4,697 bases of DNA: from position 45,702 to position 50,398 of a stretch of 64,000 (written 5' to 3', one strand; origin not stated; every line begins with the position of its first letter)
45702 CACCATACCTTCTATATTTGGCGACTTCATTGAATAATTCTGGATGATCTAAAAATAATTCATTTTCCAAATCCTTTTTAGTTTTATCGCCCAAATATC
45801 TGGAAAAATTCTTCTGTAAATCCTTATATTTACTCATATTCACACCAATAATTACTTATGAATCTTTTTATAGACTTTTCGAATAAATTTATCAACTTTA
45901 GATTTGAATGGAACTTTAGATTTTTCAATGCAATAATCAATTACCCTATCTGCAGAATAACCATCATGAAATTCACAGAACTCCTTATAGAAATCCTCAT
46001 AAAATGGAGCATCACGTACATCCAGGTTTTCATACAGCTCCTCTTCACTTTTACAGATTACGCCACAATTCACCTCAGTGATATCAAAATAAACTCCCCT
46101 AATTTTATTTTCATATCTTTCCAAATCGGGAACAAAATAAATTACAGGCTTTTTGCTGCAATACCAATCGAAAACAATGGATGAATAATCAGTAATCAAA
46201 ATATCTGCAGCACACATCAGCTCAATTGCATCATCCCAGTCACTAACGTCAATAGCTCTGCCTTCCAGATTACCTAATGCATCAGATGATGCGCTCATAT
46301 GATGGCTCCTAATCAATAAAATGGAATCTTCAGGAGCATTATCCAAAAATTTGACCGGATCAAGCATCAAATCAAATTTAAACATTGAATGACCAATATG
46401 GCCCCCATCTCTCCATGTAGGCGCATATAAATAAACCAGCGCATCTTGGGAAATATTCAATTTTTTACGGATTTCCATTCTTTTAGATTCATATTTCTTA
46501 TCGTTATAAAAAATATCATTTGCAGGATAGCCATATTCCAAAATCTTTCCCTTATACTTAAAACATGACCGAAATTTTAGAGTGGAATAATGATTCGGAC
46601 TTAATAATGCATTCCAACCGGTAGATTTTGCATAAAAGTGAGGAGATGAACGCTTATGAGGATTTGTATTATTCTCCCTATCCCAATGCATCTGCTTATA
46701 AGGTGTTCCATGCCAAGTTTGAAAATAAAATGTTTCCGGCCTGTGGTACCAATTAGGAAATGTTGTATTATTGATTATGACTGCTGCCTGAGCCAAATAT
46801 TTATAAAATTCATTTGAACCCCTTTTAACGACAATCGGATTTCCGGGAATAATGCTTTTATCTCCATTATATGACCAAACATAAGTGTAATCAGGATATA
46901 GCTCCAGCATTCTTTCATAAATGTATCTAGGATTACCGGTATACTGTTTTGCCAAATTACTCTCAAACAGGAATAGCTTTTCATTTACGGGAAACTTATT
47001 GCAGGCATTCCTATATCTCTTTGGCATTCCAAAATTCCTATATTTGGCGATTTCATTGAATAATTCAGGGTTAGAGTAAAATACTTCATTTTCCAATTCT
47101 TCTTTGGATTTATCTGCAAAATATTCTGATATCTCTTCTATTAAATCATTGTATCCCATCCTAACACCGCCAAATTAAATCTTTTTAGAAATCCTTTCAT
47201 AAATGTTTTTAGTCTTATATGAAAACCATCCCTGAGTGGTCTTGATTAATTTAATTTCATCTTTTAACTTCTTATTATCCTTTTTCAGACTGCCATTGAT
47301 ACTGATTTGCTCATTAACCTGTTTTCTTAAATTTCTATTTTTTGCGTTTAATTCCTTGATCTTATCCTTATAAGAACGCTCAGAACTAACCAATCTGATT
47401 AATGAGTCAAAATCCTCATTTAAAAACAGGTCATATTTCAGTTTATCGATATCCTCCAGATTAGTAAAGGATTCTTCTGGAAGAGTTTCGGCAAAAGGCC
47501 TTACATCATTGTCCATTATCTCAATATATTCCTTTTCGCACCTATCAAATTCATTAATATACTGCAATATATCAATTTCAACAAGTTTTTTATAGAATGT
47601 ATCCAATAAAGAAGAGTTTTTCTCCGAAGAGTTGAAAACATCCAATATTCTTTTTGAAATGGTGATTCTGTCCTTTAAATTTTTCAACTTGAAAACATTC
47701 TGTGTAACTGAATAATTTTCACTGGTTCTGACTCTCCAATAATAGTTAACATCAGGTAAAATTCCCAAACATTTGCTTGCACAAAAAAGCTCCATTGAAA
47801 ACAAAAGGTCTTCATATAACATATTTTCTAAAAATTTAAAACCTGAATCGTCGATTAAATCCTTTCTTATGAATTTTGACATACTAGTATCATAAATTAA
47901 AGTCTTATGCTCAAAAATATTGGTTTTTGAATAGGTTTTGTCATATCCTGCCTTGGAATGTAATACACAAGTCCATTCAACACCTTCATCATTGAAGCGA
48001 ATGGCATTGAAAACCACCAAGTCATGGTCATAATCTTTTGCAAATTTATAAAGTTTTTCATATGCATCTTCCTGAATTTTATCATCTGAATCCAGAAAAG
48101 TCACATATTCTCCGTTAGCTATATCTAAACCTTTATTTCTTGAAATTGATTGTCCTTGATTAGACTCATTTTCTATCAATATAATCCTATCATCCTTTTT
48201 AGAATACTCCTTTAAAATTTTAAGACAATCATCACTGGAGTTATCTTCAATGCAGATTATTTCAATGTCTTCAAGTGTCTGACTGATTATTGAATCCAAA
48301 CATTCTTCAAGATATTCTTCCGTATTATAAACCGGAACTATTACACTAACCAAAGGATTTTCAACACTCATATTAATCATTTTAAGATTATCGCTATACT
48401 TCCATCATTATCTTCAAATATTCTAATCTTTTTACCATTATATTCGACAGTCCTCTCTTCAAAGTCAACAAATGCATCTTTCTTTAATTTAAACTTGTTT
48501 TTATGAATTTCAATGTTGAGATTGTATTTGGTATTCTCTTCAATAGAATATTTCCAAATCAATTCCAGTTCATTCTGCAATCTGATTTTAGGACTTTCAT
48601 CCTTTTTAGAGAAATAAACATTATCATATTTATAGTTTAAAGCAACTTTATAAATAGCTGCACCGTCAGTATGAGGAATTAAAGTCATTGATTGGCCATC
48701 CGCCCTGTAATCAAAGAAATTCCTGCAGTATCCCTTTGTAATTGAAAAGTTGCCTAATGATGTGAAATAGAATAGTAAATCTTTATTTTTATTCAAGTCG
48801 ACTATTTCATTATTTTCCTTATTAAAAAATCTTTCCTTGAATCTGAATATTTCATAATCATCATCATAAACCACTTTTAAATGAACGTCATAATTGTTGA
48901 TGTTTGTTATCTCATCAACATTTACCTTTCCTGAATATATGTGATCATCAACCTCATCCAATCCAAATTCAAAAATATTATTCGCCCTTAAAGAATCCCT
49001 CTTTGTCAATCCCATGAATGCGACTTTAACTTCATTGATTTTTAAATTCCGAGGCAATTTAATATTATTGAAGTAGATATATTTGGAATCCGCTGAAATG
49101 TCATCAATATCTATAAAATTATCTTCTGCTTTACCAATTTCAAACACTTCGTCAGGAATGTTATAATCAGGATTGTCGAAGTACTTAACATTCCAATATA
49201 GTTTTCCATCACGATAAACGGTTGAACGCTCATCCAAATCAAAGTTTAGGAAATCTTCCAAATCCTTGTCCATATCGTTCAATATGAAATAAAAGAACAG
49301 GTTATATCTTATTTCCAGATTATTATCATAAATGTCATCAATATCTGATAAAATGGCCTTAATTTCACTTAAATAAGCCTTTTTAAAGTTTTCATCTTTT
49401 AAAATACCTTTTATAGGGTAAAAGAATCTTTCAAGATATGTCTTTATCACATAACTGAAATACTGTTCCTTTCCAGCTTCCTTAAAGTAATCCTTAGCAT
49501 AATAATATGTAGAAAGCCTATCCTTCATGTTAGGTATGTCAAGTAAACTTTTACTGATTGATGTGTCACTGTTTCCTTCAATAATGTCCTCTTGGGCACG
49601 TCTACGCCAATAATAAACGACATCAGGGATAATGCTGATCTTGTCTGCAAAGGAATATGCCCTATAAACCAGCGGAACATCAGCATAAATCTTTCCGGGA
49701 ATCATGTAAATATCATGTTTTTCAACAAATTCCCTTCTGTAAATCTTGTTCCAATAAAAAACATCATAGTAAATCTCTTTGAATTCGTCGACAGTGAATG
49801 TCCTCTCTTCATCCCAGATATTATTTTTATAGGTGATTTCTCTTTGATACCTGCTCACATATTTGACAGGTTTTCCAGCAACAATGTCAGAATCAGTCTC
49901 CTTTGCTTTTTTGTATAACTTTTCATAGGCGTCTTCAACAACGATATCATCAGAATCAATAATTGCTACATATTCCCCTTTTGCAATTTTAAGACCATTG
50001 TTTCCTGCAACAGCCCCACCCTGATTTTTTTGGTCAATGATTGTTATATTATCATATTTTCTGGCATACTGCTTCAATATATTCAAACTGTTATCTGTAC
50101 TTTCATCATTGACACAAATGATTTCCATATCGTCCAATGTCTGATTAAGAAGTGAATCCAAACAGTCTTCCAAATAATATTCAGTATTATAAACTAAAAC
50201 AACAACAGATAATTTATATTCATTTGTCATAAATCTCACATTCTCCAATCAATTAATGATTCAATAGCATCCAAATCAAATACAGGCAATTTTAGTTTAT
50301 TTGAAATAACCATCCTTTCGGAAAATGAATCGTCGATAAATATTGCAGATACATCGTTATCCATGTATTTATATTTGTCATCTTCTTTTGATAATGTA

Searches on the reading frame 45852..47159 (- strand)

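Call 12: search_protein_families(library=pfam, proteins=[window:45852-47159:-], max_evalue=0.001)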
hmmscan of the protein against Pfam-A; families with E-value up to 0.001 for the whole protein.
window:45852-47159:- (435 aa): 1 family
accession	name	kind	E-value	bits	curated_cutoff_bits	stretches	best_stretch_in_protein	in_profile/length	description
PF04464.20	Glyphos_transf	-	3.3e-88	296.6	22.1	1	56-409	9-364/367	CDP-Glycerol:Poly(glycerophosphate) glycerophosphotransferase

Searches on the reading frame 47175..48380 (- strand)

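Call 5: search_protein_families(library=pfam, proteins=[window:47175-48380:-], max_evalue=0.01)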
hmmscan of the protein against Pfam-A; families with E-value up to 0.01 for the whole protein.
window:47175-48380:- (401 aa): 4 families
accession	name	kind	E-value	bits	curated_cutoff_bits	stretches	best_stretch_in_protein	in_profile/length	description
PF00535.33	Glycos_transf_2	-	5.4e-42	144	23.3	1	12-176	1-164/168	Glycosyl transferase family 2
PF10111.15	Glyco_tranf_2_2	-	2e-14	54.2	27.3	1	12-131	1-128/276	Glycosyltransferase like family 2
PF13641.12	Glyco_tranf_2_3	-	5.8e-09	36.7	27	1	11-122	3-119/230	Glycosyltransferase like family 2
PF18210.6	Knl1_RWD_C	-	0.0097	16.5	27.8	0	338-385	10-59/151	Knl1 RWD C-terminal domain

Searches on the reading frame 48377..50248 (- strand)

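Call 12: search_protein_families(library=pfam, proteins=[window:48377-50248:-], max_evalue=0.001)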
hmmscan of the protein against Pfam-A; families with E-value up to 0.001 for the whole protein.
window:48377-50248:- (623 aa): 3 families
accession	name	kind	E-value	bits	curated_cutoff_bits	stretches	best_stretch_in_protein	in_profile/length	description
PF00535.33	Glycos_transf_2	-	1.9e-34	119.5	23.3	1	14-177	1-166/168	Glycosyl transferase family 2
PF13641.12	Glyco_tranf_2_3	-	1.3e-10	42.2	27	1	13-132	3-126/230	Glycosyltransferase like family 2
PF00483.29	NTP_transferase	-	0.00072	19.6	21.2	0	17-124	25-136/245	Nucleotidyl transferase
